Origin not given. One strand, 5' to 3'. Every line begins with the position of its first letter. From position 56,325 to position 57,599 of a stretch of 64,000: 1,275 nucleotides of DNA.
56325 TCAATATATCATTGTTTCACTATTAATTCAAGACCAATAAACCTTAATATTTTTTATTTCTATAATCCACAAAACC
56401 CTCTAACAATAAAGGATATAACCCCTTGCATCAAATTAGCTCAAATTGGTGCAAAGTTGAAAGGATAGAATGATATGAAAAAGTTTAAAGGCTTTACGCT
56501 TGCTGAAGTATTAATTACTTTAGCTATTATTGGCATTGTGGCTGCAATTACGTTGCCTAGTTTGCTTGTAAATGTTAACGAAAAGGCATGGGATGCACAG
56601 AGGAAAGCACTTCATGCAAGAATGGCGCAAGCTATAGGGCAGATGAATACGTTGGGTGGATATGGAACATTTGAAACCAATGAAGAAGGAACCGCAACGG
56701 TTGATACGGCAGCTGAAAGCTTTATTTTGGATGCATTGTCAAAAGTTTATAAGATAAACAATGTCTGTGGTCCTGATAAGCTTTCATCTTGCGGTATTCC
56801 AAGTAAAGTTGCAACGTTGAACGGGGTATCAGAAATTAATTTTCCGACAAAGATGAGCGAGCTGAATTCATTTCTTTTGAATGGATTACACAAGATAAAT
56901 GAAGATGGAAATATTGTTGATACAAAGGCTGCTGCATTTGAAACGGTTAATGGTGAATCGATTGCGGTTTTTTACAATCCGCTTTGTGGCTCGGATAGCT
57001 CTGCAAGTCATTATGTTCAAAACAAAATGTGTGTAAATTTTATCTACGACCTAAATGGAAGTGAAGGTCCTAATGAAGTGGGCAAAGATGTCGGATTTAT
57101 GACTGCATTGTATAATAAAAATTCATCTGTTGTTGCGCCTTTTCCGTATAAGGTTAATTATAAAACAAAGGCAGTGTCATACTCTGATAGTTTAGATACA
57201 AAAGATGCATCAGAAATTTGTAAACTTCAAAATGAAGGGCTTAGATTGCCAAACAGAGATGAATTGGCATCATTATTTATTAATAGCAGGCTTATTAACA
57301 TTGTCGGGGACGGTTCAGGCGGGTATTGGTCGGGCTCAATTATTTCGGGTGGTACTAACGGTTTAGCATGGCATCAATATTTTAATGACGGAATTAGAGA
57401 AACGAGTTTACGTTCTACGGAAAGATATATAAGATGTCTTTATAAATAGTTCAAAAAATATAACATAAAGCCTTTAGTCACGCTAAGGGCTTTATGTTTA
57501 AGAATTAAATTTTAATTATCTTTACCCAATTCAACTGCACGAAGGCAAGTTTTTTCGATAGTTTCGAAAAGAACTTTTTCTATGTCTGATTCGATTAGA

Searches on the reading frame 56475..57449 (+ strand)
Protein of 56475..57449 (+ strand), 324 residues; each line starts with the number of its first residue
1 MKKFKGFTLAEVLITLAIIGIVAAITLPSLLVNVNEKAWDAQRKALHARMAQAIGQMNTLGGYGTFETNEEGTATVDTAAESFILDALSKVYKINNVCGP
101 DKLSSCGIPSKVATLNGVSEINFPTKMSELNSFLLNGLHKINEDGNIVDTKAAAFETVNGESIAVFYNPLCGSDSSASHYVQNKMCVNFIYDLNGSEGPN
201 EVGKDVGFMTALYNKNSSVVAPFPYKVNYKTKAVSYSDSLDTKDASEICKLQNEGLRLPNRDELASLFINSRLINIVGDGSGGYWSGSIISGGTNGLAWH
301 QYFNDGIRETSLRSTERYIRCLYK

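Call 8: search_protein_families(library=pfam, proteins=[window:56475-57449:+], max_evalue=0.01)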
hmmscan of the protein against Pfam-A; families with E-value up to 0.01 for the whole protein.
window:56475-57449:+ (324 aa): 2 families
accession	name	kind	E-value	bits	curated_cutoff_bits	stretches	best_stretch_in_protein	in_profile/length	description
PF07963.17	N_methyl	-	6.2e-08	32.3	21.2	1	1-26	1-26/27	Prokaryotic N-terminal methylation motif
PF07603.17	Lcl_C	-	6.6e-05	23.6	34.9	1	244-321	26-115/117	Lcl C-terminal domain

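Call 12: find_homologous_proteins(query=window:56475-57449:+)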
Query window:56475-57449:+ (324 aa): 4584 proteins with E <= 0.001 among 6819 candidates; the best 120 are listed.
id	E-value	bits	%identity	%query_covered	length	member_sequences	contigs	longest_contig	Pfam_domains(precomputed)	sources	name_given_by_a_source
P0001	1.2e-213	726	100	100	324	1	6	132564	PF07963.18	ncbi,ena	-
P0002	6.4e-160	549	75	100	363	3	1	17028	PF07963.18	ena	-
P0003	6.6e-158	543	74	100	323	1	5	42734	PF07963.18,PF07603.18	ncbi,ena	-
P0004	7.9e-156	536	74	100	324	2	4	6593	PF07963.18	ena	-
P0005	9.3e-156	536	75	100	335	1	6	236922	PF07963.18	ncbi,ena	-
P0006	1.5e-155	535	74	100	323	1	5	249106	PF07963.18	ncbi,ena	-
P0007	3.1e-155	534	75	100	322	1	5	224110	PF07963.18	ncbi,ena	-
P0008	7.8e-155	533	73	100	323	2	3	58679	PF07963.18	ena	-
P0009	1.3e-154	532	73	100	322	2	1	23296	PF07963.18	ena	-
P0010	5.5e-154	530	73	100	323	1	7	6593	PF07963.18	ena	-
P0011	7.7e-154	529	72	100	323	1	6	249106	PF07963.18,PF07603.18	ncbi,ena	-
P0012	2.7e-153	528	74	100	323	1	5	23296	PF07963.18,PF07603.18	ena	-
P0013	4.2e-153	527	73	100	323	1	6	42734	PF07963.18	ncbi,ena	-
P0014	1.0e-152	526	75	100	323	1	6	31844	PF07963.18,PF07603.18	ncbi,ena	-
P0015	1.4e-152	525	74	99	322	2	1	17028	PF07963.18,PF07603.18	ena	-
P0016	4.0e-152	524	73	100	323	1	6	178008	PF07963.18,PF07603.18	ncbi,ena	-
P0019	5.9e-152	523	74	100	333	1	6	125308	PF07963.18,PF07603.18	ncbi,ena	-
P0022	1.5e-151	522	73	100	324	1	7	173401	PF07963.18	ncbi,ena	-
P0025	6.9e-151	520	73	100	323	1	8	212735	PF07963.18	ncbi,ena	-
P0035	6.1e-150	517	71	100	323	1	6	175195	PF07963.18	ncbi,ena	-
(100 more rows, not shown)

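Call 13: find_encoding_contigs(protein=P0001, flank=8000, max_places=10)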
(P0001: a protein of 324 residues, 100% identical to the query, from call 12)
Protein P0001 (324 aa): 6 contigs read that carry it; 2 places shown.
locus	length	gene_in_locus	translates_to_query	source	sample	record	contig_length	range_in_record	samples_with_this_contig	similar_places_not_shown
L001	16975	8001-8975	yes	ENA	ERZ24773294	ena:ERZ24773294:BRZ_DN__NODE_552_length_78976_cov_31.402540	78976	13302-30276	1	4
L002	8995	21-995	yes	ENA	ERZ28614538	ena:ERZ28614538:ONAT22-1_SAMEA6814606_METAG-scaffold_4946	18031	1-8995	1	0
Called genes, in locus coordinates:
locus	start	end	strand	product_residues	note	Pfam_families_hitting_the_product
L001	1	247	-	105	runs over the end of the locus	-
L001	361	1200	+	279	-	PF28544:Helical_needle (weak)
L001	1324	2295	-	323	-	PF07963:N_methyl, PF07603:Lcl_C (weak)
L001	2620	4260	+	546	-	PF00149:Metallophos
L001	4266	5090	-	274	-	PF01370:Epimerase, PF04321:RmlD_sub_bind, PF01073:3Beta_HSD (weak), PF02719:Polysacc_synt_2, PF07993:NAD_binding_4, PF16363:GDP_Man_Dehyd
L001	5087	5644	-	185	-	PF00908:dTDP_sugar_isom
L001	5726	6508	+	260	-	PF00149:Metallophos, PF12850:Metallophos_2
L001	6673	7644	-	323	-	PF07963:N_methyl (weak), PF07603:Lcl_C (weak)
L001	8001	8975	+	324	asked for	PF07963:N_methyl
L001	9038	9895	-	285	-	PF03807:F420_oxidored, PF14748:P5CR_dimer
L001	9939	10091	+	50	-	PF00468:Ribosomal_L34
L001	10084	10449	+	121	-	PF00825:Ribonuclease_P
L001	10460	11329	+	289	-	PF00485:PRK, PF13238:AAA_18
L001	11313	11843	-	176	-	PF04275:P-mevalo_kinase, PF21448:DNMK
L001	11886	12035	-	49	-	-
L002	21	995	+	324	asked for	PF07963:N_methyl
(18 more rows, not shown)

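Call 14: find_related_loci(query=window:56475-57449:+, collection=genome_contigs, flank=3000)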
Query window:56475-57449:+ (324 aa) in genome_contigs; peptide patterns used: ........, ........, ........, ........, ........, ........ (x = any residue, [..] = any of these).
83 stretches matched a pattern; 32 encode a relative of the query (tblastn E <= 1e-3); 32 distinct loci.
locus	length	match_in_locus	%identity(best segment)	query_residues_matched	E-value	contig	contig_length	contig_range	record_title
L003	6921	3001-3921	44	5-324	5e-82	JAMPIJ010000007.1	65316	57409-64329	MAG: Fusobacterium sp. isolate NALB_7963_5 Scaffold_#7__SCF_007__65316_bp, whole genome shotgun sequence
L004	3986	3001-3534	34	1-219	2e-16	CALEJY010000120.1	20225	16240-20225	MAG TPA_asm: uncultured Candidatus Melainabacteria bacterium isolate SRR1747039_bin.65_CONCOCT_v1.1_MAG genome assembly,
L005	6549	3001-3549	28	3-206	5e-12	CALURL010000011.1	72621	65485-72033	MAG: Candidatus Gastranaerophilales bacterium isolate BRZ_E__bin82 genome assembly, contig: BRZ_E__NODE_620_length_72621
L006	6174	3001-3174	41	1-58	5e-10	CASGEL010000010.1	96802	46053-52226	uncultured bacterium isolate A94_L1_369369_idba_bin.43 genome assembly, contig: A94_L1_369369_idba_bin.43.fa_scaffold_49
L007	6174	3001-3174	41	1-58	6e-10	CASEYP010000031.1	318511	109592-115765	uncultured bacterium isolate SI.A93.metabat-bins.156 genome assembly, contig: SI.A93.metabat-bins.156.fa_k141_346084, wh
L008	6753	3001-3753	58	1-62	6e-9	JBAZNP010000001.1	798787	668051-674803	MAG: Patescibacteria group bacterium isolate SO_2017_LW4_72 scaffold_15_c1_LW137-91_2017, whole genome shotgun sequence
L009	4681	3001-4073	39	1-61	3e-8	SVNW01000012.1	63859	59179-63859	MAG: Ruminococcus sp. isolate SIG549 NODE_11019_length_63859_cov_19.648073, whole genome shotgun sequence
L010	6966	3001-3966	58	1-31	8e-8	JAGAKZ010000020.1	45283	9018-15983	MAG: Oscillospiraceae bacterium isolate RGIG8538 Water_deer_Cecum-2__c140, whole genome shotgun sequence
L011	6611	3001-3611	51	1-45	6e-8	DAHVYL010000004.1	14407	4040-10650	MAG TPA_asm: Candidatus Woesebacteria bacterium isolate clean783 NODE_4_length_14407_cov_4.561270, whole genome shotgun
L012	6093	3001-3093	58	1-31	7e-8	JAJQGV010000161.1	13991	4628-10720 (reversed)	MAG: Ruminococcus sp. isolate U.3_5 NODE_457_length_13991_cov_10.136194, whole genome shotgun sequence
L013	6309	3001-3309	31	1-99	9e-8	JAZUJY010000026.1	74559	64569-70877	MAG: Oscillospiraceae bacterium isolate T1900045250_TH20190020.MAGScoT_cleanbin_000005 SGB_5758_k141_576696, whole genom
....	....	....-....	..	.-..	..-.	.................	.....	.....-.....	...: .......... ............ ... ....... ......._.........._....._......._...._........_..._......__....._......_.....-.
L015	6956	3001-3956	58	1-31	1e-7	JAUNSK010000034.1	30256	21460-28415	MAG: Oscillospiraceae bacterium isolate S4R_St_23 NODE_450_length_30256_cov_16.476044, whole genome shotgun sequence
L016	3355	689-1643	58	1-31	1e-7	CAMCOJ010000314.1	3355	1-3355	MAG: uncultured Ruminococcus sp. isolate ERR1855549_bin.43_metaWRAP_v1.3_MAG genome assembly, contig: ERZ9514786.14553,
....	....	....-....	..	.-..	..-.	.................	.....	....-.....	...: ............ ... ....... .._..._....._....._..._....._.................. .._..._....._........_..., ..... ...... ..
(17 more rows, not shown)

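Call 16: find_encoding_contigs(protein=P0006, flank=10000, max_places=4)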
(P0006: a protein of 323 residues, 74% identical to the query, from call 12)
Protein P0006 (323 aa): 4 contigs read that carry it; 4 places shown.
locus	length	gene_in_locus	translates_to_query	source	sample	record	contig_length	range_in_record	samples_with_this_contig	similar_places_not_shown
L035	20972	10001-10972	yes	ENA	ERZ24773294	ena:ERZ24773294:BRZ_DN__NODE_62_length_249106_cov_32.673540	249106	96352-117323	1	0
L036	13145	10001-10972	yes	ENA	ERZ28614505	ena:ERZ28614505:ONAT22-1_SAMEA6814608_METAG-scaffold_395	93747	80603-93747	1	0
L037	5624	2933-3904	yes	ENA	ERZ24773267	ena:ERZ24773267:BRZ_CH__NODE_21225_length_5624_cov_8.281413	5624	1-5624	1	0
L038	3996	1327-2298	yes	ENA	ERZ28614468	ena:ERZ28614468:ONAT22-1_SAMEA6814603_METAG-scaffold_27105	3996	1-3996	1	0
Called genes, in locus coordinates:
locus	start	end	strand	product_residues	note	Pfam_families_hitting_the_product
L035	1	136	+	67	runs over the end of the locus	-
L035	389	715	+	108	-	-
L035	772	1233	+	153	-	PF04073:tRNA_edit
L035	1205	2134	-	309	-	PF00535:Glycos_transf_2, PF10111:Glyco_tranf_2_2, PF13641:Glyco_tranf_2_3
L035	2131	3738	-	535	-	PF05045:RgpF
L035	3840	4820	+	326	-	PF01073:3Beta_HSD, PF01370:Epimerase, PF02719:Polysacc_synt_2, PF04321:RmlD_sub_bind, PF07993:NAD_binding_4, PF13460:NAD_binding_10 (weak), PF16363:GDP_Man_Dehyd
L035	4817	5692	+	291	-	PF00483:NTP_transferase, PF12804:NTP_transf_3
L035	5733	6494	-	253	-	PF07963:N_methyl (weak)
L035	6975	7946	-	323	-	PF07963:N_methyl (weak), PF07603:Lcl_C (weak)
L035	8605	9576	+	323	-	PF07963:N_methyl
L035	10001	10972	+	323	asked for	PF07963:N_methyl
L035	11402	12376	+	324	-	PF07963:N_methyl, PF07603:Lcl_C (weak)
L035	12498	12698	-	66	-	-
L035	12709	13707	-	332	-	PF00180:Iso_dh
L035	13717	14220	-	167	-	PF06434:Aconitase_2_N (weak), PF00694:Aconitase_C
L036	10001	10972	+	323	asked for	PF07963:N_methyl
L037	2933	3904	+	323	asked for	PF07963:N_methyl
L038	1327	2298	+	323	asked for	PF07963:N_methyl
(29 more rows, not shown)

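Call 17: find_encoding_contigs(protein=P0007, flank=10000, max_places=4)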
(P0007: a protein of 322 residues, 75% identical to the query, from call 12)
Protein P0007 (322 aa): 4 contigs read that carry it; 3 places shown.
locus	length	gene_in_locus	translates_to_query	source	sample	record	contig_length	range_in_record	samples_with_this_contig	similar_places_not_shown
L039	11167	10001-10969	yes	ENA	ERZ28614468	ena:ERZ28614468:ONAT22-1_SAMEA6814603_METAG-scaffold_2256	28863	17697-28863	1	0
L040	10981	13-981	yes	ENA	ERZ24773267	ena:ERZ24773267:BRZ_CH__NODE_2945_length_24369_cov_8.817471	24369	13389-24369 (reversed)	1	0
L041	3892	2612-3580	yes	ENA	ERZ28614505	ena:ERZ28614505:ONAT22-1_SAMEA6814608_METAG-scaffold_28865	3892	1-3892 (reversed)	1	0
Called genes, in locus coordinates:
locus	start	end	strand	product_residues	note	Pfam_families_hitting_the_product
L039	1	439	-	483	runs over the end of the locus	PF03063:Prismane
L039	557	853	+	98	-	-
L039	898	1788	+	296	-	PF08486:SpoIID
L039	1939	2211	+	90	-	PF00216:Bac_DNA_binding, PF18291:HU-HIG (weak)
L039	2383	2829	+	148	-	-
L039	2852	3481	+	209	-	-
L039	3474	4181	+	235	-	PF00899:ThiF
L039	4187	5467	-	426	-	PF04932:Wzy_C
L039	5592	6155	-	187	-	PF14221:DUF4330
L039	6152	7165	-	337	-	PF00294:PfkB, PF08543:Phos_pyr_kin (faint), PF25270:Khk (weak)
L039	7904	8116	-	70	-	PF13560:HTH_31 (weak), PF12844:HTH_19, PF01381:HTH_3, PF13443:HTH_26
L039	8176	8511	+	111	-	-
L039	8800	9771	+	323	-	PF07963:N_methyl (weak)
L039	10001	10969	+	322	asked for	PF07963:N_methyl (weak)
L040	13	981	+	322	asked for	PF07963:N_methyl (weak)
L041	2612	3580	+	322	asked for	PF07963:N_methyl (weak)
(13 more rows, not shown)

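Call 18: find_encoding_contigs(protein=P0005, flank=10000, max_places=4)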
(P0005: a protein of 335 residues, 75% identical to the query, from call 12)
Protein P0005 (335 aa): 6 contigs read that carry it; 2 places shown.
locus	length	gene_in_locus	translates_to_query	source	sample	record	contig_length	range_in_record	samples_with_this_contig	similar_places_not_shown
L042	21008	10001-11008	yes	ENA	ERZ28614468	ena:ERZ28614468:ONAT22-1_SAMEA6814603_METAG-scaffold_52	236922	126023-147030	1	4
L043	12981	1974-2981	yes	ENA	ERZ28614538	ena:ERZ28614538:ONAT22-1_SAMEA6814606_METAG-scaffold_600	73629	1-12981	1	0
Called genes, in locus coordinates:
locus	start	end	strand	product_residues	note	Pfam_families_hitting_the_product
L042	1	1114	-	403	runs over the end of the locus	-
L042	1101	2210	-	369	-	-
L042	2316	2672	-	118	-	PF02261:Asp_decarbox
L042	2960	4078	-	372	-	PF00155:Aminotran_1_2, PF00266:Aminotran_5 (weak), PF01041:DegT_DnrJ_EryC1, PF01053:Cys_Met_Meta_PP, PF01212:Beta_elim_lyase (weak)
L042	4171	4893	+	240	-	PF01479:S4, PF00849:PseudoU_synth_2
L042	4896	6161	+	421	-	PF02403:Seryl_tRNA_N, PF00587:tRNA-synt_2b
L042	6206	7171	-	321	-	PF07963:N_methyl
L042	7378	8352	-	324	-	PF07963:N_methyl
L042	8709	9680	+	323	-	PF07963:N_methyl (weak), PF07603:Lcl_C (faint)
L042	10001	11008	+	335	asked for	PF07963:N_methyl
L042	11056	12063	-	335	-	PF01408:GFO_IDH_MocA, PF02894:GFO_IDH_MocA_C, PF22725:GFO_IDH_MocA_C3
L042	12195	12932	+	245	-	PF03808:Glyco_tran_WecG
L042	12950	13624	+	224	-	PF02463:SMC_N (weak), PF00005:ABC_tran, PF13304:AAA_21 (faint)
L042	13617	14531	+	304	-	PF18075:FtsX_ECD, PF02687:FtsX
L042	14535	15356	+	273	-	PF08668:HDOD, PF01966:HD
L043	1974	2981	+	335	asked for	PF07963:N_methyl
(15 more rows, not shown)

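Call 37: find_encoding_contigs(protein=P0025, flank=10000, max_places=6)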
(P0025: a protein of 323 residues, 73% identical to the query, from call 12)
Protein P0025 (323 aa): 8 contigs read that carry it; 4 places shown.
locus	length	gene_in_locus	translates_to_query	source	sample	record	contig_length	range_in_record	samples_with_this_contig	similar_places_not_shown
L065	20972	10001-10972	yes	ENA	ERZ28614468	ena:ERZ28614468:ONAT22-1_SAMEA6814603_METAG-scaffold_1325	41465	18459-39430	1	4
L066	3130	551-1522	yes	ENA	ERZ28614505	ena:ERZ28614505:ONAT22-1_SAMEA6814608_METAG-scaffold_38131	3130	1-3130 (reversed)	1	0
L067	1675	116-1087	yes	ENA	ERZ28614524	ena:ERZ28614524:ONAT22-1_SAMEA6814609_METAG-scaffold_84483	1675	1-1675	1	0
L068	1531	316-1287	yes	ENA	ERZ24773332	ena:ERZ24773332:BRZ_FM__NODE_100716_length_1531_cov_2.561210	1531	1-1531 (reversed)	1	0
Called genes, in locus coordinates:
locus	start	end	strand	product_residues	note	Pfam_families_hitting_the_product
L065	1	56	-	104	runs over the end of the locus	PF00248:Aldo_ket_red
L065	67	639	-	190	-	PF03358:FMN_red (faint), PF12682:Flavodoxin_4, PF12724:Flavodoxin_5 (faint)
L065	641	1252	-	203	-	PF00440:TetR_N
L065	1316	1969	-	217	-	PF02470:MlaD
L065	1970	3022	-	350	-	PF01594:AI-2E_transport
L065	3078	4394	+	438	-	PF00278:Orn_DAP_Arg_deC, PF02784:Orn_Arg_deC_N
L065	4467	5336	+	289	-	PF19293:CdaA_N (weak), PF02457:DAC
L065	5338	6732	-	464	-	PF08245:Mur_ligase_M, PF08353:MurT_C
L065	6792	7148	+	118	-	-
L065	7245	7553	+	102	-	-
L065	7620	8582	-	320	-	PF07963:N_methyl (weak)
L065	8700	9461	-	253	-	PF07963:N_methyl (weak), PF20318:DUF6613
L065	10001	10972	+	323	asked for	PF07963:N_methyl (weak)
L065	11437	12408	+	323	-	PF07963:N_methyl, PF07603:Lcl_C (weak)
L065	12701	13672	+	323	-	PF07963:N_methyl, PF07603:Lcl_C (faint)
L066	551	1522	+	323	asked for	PF07963:N_methyl (weak)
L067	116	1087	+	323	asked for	PF07963:N_methyl (weak)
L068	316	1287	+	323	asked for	PF07963:N_methyl (weak)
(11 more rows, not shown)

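Call 38: find_encoding_contigs(protein=P0022, flank=10000, max_places=6)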
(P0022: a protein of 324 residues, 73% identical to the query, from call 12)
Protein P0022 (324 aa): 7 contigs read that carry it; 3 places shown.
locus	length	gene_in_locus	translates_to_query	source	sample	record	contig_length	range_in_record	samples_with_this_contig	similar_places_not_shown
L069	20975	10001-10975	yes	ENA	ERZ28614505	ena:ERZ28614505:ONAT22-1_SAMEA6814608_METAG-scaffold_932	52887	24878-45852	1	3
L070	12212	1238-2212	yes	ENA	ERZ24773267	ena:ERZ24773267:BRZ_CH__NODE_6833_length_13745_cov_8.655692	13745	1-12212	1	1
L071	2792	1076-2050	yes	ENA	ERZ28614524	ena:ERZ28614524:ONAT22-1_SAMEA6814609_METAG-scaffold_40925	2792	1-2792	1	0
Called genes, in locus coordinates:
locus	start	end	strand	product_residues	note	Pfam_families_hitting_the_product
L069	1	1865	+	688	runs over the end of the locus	-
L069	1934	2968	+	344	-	PF18152:DAHP_snth_FXD, PF00793:DAHP_synth_1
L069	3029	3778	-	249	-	PF12811:BaxI_1, PF01027:Bax1-I (weak)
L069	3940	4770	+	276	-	PF13487:HD_5, PF08668:HDOD (weak), PF01966:HD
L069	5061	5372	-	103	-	-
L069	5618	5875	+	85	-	-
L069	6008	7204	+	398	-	PF00162:PGK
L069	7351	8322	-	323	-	PF07963:N_methyl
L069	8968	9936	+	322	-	PF07963:N_methyl, PF07603:Lcl_C (faint)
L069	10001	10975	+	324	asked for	PF07963:N_methyl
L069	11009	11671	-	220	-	-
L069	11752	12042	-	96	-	PF12844:HTH_19, PF13560:HTH_31, PF01381:HTH_3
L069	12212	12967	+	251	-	-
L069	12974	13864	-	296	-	PF04055:Radical_SAM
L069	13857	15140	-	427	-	PF07992:Pyr_redox_2, PF13738:Pyr_redox_3, PF00070:Pyr_redox, PF02737:3HCDH_N (weak), PF02852:Pyr_redox_dim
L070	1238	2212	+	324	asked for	PF07963:N_methyl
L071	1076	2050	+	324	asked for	PF07963:N_methyl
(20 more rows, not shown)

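Call 39: find_encoding_contigs(protein=P0035, flank=10000, max_places=6)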
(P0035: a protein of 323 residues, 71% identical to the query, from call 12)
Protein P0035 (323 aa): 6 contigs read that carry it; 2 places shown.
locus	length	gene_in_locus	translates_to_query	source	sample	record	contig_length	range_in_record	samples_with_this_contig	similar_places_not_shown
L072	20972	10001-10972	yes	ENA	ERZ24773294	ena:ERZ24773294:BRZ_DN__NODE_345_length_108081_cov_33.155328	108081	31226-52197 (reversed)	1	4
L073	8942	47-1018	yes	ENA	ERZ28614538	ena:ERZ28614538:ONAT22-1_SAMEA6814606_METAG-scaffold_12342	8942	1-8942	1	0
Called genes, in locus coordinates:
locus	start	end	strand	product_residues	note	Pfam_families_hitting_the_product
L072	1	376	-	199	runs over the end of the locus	PF02579:Nitro_FeMo-Co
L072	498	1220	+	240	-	-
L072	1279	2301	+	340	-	-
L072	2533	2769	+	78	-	-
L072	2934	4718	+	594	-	-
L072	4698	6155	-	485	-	PF02386:TrkH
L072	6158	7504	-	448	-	PF00070:Pyr_redox (faint), PF01488:Shikimate_DH (faint), PF02254:TrkA_N, PF03435:Sacchrp_dh_NADP (faint), PF07992:Pyr_redox_2 (weak), PF02080:TrkA_C, PF02254:TrkA_N, PF02080:TrkA_C, +2 more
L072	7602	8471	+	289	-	PF02899:Phage_int_SAM_1, PF13495:Phage_int_SAM_4 (faint), PF00589:Phage_integrase, PF22823:MrpR_C_cat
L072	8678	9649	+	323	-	PF07963:N_methyl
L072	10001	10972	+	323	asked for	PF07963:N_methyl (weak)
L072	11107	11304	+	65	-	-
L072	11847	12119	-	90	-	PF02325:CCB3_YggT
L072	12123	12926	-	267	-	PF01048:PNP_UDP_1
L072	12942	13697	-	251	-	-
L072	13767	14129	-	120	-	-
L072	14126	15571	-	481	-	PF01276:OKR_DC_1, PF00155:Aminotran_1_2, PF00266:Aminotran_5 (weak), PF01212:Beta_elim_lyase (weak), PF05889:SepSecS (weak), PF03711:OKR_DC_1_C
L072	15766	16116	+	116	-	-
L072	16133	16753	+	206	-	PF07963:N_methyl (faint)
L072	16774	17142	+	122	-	PF22296:bAvd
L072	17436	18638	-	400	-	PF00078:RVT_1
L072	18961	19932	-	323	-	PF07963:N_methyl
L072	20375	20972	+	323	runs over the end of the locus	PF07963:N_methyl (weak), PF07603:Lcl_C (faint)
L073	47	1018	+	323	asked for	PF07963:N_methyl (weak)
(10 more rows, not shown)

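Call 42: search_protein_families(library=ncbifam, proteins=[L072:7602-8471:+], max_evalue=0.001)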
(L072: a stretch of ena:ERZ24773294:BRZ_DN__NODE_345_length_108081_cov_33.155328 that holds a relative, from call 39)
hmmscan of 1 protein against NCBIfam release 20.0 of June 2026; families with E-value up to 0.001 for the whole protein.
L072:7602-8471:+ (289 aa): 14 families
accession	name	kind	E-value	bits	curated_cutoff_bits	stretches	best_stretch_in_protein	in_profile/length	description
TIGR02225.1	recomb_XerD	equivalog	2.7e-93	312.5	329.6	1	8-284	2-283/290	site-specific tyrosine recombinase XerD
NF001399.0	PRK00283.1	subfamily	2.9e-90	302.5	279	1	4-284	7-292/300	tyrosine recombinase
TIGR02224.1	recomb_XerC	equivalog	2.9e-86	289.5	335.15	1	8-285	2-287/295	tyrosine recombinase XerC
NF040815.2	recomb_XerA_Arch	equivalog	3.4e-72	243.2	220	1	8-284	2-263/263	site-specific tyrosine recombinase/integron integrase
NF002331.0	PRK01287.1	subfamily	5.4e-51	173.7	371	1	2-284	26-321/365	site-specific tyrosine recombinase XerC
TIGR02249.1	integrase_gron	subfamily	8.1e-47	160.1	265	2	16-211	11-201/315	integron integrase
NF003462.0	PRK05084.1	equivalog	3.1e-35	121.5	267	1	125-283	195-352/360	tyrosine recombinase XerS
NF011946.0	PRK15417.1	equivalog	2.2e-28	99.4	435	2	229-278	269-318/337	integron integrase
NF007371.0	PRK09871.1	subfamily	1e-17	64.4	222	1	128-282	29-181/198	tyrosine-type DNA invertase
NF007370.0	PRK09870.1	subfamily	3.7e-17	62.6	221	1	108-282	11-186/200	tyrosine-type DNA invertase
NF002685.0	PRK02436.1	equivalog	8.2e-17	61.8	178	1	4-272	3-243/245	site-specific tyrosine recombinase XerD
NF040693.1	recomb_GmtY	equivalog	1.4e-07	31.2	340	1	234-282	391-439/441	gamma-mobile-trio recombinase GmtY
NF041502.1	integrase_1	equivalog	0.00014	20.7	350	0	223-279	310-364/484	site-specific integrase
NF047926.1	integrase_GmtZ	equivalog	0.00048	18.2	600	0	210-282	404-477/784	gamma-mobile-trio integrase GmtZ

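Call 43: search_solved_structures(query=L072:7602-8471:+, max_evalue=0.00001)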
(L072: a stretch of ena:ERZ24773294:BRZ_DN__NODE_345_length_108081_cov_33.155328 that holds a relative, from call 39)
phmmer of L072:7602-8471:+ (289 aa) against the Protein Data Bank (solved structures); distinct sequences matched with E-value up to 0.00001: 14.
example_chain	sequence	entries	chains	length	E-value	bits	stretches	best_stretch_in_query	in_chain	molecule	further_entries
1a0p_A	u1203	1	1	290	9.5e-51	176.2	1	5-284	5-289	SITE-SPECIFIC RECOMBINASE XERD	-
4a8e_A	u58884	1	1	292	1.1e-45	159.5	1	5-283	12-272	PROBABLE TYROSINE RECOMBINASE XERC-LIKE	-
9i5v_14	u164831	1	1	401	4.1e-38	134.7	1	5-284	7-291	Ribosome-associated translation inhibitor RaiA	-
5hxy_A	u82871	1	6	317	1.6e-37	132.8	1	6-285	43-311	Tyrosine recombinase XerA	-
5dcf_A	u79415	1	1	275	5.6e-37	131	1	118-284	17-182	Tyrosine recombinase XerD,DNA translocase FtsK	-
2a3v_A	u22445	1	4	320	2.8e-29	105.8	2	226-277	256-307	site-specific recombinase IntI4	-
5vfz_A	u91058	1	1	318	2.6e-18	69.8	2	59-182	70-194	Gp33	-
5jjv_A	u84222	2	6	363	4.9e-15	59.1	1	100-283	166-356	Tyrosine recombinase XerH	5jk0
6emy_A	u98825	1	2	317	7.8e-13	51.9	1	46-276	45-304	Int protein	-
6en0_A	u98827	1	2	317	9e-13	51.7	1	46-276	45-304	Int protein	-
5c6k_A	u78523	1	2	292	1.8e-12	50.7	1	235-282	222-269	Integrase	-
6emz_A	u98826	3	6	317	2.4e-12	50.3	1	46-276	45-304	Int protein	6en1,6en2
5dor_A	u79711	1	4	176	1.2e-08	38.2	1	235-282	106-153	Integrase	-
1aih_A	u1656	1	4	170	2.9e-08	36.9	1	235-282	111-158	HP1 INTEGRASE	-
